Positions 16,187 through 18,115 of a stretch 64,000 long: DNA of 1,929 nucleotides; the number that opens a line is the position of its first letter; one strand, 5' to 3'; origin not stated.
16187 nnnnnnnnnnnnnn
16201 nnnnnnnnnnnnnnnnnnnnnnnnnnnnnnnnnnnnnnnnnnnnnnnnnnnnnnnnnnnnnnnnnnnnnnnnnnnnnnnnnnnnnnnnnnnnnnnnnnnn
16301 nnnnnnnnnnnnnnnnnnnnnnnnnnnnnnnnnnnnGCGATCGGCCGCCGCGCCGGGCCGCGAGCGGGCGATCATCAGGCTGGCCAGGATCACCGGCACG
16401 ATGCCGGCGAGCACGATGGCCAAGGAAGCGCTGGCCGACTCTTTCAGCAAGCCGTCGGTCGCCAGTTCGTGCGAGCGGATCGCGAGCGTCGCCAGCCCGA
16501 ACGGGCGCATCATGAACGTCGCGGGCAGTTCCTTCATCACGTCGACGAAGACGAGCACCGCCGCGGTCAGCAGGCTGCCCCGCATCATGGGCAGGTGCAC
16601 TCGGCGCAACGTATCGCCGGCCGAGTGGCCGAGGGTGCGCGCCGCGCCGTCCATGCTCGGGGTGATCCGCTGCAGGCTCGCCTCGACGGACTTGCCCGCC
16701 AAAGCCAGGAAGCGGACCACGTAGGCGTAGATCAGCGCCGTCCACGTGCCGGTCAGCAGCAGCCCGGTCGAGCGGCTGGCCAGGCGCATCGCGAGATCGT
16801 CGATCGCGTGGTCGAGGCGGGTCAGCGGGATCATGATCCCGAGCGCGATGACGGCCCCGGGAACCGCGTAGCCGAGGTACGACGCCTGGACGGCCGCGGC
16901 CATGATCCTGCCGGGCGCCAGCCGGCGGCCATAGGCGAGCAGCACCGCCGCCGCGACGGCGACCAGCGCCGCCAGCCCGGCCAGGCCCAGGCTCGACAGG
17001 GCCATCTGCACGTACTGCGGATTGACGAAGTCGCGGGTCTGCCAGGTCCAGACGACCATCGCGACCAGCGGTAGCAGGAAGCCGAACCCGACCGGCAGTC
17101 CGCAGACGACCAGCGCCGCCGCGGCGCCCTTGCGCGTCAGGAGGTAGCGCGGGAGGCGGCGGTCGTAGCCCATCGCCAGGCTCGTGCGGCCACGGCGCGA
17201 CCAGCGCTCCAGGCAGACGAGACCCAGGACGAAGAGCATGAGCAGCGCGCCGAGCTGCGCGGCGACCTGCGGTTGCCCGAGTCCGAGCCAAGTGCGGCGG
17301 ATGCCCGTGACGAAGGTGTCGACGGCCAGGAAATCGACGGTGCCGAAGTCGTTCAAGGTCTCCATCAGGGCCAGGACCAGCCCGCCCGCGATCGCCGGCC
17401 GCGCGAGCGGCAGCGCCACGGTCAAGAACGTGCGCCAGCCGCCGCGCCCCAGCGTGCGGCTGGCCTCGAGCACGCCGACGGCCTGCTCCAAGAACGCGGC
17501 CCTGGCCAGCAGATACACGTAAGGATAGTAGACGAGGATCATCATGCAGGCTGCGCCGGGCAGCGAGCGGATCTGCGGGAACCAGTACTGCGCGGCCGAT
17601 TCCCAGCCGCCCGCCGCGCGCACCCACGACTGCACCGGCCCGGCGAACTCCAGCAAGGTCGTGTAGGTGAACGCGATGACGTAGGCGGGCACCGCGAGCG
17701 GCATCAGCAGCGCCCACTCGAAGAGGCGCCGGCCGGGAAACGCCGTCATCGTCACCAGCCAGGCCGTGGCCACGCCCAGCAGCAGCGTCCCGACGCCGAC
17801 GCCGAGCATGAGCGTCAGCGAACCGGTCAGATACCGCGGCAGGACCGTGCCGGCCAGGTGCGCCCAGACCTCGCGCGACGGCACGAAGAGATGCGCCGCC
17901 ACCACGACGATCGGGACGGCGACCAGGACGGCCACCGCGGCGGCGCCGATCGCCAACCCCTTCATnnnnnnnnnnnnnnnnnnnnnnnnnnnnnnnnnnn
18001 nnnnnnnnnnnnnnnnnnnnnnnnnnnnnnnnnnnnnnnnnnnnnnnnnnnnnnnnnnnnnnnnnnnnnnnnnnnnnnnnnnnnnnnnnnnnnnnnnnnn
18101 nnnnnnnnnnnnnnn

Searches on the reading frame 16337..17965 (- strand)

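Call 38: search_protein_families(library=pfam, proteins=[window:16337-17965:-], max_evalue=0.0001)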
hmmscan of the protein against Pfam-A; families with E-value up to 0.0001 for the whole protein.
window:16337-17965:- (543 aa): 1 family
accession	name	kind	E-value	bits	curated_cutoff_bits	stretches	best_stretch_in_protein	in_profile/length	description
PF00528.27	BPD_transp_1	-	2.1e-14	54.1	26.4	2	62-250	3-170/184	Binding-protein-dependent transport system inner membrane component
